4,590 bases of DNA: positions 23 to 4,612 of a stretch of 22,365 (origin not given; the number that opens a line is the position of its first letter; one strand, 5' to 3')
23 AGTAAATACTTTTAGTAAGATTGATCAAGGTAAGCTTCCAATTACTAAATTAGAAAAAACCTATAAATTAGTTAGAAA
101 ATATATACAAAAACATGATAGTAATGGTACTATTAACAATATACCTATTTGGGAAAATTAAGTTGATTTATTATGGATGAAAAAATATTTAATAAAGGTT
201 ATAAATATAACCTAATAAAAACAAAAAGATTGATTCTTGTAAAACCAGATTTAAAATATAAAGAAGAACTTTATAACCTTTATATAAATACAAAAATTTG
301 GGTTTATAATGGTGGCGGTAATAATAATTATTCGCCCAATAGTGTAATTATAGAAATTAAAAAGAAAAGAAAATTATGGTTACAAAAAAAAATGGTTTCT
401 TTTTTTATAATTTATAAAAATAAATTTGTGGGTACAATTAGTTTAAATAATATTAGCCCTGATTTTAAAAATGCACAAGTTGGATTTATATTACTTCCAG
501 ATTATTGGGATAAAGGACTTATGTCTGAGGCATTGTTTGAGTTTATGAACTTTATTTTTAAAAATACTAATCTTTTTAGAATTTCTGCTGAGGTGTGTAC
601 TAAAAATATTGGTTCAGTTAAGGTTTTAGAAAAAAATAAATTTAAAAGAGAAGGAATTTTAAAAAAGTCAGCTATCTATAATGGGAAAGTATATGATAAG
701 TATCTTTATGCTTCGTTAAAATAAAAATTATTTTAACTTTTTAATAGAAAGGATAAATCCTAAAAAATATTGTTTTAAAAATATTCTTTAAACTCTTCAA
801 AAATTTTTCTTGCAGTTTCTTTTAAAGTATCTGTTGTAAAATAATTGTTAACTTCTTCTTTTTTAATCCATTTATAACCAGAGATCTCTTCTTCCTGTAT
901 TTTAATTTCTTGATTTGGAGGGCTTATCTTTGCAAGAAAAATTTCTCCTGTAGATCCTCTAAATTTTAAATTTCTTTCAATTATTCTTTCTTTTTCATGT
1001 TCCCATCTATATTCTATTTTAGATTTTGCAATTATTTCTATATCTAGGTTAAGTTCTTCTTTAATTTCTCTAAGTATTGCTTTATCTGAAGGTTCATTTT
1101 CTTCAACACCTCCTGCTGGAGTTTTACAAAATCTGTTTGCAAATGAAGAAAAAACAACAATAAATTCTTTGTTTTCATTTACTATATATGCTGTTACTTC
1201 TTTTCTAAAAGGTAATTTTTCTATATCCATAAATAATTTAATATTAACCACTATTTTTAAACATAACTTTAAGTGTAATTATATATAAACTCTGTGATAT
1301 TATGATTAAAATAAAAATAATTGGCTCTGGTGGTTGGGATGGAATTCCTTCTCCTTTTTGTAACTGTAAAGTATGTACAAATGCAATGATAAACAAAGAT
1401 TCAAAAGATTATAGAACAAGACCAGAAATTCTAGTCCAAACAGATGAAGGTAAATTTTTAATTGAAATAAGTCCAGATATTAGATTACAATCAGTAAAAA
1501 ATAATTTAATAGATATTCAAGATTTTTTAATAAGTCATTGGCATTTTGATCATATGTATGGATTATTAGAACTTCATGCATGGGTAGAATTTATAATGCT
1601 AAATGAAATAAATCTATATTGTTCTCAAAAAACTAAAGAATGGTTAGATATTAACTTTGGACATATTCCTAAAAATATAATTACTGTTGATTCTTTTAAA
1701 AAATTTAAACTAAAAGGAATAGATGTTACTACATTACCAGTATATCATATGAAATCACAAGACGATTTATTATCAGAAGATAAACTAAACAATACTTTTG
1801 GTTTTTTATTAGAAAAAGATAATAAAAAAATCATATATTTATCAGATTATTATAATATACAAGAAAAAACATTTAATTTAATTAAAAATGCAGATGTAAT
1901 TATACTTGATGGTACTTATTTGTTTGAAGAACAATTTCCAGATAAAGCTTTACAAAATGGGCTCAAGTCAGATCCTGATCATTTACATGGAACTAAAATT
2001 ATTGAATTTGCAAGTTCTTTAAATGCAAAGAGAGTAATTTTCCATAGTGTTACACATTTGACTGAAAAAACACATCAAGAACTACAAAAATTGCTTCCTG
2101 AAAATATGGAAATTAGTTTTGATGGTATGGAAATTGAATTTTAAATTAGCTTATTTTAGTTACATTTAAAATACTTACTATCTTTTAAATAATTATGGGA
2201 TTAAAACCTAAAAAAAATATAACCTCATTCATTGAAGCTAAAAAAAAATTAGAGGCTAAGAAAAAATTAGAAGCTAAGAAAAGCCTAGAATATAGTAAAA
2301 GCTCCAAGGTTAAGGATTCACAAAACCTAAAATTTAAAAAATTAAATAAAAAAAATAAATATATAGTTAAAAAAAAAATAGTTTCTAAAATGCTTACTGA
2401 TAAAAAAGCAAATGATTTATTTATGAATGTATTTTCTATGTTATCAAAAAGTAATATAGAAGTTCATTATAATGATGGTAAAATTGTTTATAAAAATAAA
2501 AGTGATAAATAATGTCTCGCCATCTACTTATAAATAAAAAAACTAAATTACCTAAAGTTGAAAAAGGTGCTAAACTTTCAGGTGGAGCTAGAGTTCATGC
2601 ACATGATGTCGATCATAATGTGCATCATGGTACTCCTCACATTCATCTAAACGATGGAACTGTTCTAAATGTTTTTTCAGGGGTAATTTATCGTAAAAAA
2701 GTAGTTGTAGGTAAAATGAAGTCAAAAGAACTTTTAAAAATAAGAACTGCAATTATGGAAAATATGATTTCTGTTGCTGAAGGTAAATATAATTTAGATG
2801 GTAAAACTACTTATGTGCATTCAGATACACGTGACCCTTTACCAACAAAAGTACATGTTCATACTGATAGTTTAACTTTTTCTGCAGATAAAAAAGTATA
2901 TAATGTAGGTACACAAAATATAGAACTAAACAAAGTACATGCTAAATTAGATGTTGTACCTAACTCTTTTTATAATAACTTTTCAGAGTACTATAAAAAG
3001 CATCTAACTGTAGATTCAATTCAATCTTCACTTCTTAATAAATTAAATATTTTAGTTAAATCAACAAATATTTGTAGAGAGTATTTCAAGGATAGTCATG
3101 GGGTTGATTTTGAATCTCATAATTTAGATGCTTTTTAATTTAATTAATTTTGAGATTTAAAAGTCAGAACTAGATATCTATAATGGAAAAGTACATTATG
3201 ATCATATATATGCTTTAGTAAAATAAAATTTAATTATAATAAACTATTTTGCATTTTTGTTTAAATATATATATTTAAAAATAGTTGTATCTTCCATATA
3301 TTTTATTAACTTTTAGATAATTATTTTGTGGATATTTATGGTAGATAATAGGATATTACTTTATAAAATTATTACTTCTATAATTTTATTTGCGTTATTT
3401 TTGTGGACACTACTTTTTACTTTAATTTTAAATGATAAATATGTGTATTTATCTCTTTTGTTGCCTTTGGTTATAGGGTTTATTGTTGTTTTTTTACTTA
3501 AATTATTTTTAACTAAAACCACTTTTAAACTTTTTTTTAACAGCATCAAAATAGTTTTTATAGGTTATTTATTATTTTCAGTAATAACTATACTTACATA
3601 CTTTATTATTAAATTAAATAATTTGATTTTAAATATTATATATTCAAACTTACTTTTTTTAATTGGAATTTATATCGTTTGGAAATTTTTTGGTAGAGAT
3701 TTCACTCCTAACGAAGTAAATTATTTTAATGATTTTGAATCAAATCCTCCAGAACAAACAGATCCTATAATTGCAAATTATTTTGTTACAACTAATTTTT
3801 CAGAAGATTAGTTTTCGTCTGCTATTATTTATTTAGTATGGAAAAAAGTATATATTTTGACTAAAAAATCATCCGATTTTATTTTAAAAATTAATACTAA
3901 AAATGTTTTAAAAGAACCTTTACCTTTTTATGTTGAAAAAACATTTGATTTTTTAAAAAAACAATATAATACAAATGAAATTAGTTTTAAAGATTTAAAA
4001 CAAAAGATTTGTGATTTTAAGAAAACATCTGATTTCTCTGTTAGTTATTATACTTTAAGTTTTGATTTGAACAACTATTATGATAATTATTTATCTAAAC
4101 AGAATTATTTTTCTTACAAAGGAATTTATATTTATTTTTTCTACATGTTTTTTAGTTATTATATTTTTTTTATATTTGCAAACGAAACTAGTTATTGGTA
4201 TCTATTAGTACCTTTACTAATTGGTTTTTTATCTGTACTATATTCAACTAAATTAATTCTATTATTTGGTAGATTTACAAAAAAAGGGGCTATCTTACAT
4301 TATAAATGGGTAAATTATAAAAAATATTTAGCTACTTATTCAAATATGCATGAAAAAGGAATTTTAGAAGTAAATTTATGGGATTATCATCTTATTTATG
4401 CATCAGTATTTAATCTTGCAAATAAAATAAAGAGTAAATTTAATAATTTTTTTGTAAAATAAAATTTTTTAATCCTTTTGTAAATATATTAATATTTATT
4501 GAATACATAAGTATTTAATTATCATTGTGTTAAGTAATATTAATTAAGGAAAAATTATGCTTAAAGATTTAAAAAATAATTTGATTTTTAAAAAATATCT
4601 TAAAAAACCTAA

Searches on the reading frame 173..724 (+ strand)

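Call 46: search_protein_families(library=pfam, proteins=[window:173-724:+], max_evalue=0.01)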
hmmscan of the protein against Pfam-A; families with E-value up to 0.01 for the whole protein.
window:173-724:+ (183 aa): 3 families
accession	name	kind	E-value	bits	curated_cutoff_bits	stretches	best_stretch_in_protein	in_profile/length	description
PF13302.13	Acetyltransf_3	-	9.7e-20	72.1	25.4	1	19-158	1-138/138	Acetyltransferase (GNAT) domain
PF13420.13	Acetyltransf_4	-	3.6e-07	30.8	24.3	1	70-177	45-154/155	Acetyltransferase (GNAT) domain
PF00583.31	Acetyltransf_1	-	1.1e-06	29.4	20.7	1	69-155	28-114/116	Acetyltransferase (GNAT) family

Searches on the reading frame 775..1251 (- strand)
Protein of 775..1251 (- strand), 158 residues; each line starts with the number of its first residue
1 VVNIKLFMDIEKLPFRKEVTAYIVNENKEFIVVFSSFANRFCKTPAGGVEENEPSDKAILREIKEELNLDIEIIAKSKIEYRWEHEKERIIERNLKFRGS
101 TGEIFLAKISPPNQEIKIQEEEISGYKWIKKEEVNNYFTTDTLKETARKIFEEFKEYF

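Call 46: search_protein_families(library=pfam, proteins=[window:775-1251:-], max_evalue=0.01)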
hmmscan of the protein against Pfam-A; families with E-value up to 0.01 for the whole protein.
window:775-1251:- (158 aa): 2 families
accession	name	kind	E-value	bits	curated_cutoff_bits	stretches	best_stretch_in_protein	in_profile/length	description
PF00293.34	NUDIX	-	1.7e-12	48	21.1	1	15-152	2-132/134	NUDIX domain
PF13797.11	Post_transc_reg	-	0.0075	16.4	25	0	115-151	13-49/83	Post-transcriptional regulator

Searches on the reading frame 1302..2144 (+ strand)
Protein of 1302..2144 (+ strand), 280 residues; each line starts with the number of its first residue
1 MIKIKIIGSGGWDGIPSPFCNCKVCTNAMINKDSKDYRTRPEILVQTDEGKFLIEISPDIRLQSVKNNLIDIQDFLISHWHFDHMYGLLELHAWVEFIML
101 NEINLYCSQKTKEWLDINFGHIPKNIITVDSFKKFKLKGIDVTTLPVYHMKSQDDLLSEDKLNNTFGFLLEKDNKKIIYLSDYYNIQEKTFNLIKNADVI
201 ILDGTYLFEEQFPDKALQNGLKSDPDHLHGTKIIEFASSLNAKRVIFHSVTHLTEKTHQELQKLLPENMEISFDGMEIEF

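Call 46: search_protein_families(library=pfam, proteins=[window:1302-2144:+], max_evalue=0.01)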
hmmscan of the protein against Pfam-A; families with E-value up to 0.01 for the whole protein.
window:1302-2144:+ (280 aa): 4 families
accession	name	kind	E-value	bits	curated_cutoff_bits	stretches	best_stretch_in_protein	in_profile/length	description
PF12706.13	Lactamase_B_2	-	1.1e-20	74.5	27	1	53-247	4-197/200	Beta-lactamase superfamily domain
PF13483.12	Lactamase_B_3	-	5.7e-06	26.8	24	1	76-202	41-131/160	Beta-lactamase superfamily domain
PF11513.13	TA0956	-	0.0019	18.9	25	0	61-143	22-108/110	Thermoplasma acidophilum protein TA0956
PF00753.33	Lactamase_B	-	0.0021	18.4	22.7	1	49-92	15-64/196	Metallo-beta-lactamase superfamily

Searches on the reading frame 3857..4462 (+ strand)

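Call 46: search_protein_families(library=pfam, proteins=[window:3857-4462:+], max_evalue=0.01)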
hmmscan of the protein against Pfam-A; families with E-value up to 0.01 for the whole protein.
window:3857-4462:+ (201 aa): 1 family
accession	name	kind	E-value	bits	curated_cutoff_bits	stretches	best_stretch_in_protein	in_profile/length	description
PF20990.2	DUF2207_C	-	2.3e-19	70.5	33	1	11-195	59-247/247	Predicted membrane protein (DUF2207) C-terminal domain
